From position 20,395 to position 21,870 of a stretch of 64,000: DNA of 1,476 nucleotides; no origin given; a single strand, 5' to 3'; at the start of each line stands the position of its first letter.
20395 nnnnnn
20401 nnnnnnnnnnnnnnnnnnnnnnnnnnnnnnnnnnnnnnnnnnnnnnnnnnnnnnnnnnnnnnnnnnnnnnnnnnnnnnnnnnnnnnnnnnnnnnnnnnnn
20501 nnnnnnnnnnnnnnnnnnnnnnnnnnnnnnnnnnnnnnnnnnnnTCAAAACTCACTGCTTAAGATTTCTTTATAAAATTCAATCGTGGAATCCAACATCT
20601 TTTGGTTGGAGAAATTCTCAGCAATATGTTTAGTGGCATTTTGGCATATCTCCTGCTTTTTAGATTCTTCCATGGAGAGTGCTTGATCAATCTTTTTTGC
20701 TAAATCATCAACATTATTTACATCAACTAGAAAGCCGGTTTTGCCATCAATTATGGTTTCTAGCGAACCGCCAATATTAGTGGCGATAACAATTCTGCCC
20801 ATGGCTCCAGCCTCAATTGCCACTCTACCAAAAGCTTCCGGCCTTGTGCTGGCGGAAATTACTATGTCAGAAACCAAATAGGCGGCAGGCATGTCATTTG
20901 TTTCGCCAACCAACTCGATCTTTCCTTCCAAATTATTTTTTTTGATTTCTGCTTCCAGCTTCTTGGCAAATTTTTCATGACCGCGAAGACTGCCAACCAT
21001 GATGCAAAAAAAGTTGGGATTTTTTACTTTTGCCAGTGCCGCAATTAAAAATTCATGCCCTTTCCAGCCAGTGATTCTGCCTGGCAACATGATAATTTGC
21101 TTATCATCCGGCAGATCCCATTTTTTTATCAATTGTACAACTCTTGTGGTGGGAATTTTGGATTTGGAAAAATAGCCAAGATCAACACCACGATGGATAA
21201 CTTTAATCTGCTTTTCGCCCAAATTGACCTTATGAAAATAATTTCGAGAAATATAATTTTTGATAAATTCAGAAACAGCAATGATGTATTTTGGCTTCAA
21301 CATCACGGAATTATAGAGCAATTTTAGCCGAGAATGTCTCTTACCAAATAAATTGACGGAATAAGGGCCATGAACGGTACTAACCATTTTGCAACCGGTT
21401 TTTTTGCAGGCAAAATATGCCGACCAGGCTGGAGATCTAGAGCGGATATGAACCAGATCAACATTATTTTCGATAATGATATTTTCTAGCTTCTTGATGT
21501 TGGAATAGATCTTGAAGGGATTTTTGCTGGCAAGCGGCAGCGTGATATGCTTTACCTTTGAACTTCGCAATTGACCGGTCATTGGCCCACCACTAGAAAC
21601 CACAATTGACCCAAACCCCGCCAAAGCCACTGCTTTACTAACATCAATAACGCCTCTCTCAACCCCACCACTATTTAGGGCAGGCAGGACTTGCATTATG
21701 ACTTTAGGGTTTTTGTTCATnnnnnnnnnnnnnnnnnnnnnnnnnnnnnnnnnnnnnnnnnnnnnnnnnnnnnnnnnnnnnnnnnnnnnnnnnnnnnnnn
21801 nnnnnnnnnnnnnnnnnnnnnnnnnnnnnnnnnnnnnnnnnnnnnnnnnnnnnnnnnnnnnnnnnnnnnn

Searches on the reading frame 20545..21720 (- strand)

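Call 62: search_protein_families(library=pfam, proteins=[window:20545-21720:-], max_evalue=0.001)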
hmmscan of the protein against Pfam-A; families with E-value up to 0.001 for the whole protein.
window:20545-21720:- (391 aa): 5 families
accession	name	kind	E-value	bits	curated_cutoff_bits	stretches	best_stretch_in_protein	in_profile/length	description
PF00534.26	Glycos_transf_1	-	4.7e-37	127.6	26.4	1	198-363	6-170/172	Glycosyl transferases group 1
PF13692.12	Glyco_trans_1_4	-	6e-26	91.8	27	1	208-349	2-141/142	Glycosyl transferases group 1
PF13439.12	Glyco_transf_4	-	8.6e-24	84.9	28.5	1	18-181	2-168/170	Glycosyltransferase Family 4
PF13477.12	Glyco_trans_4_2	-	8.1e-06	26.5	23.4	1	29-119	18-109/139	Glycosyl transferase 4-like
PF13579.12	Glyco_trans_4_4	-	0.0005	20.9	29.7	1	18-162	1-147/158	Glycosyl transferase 4-like domain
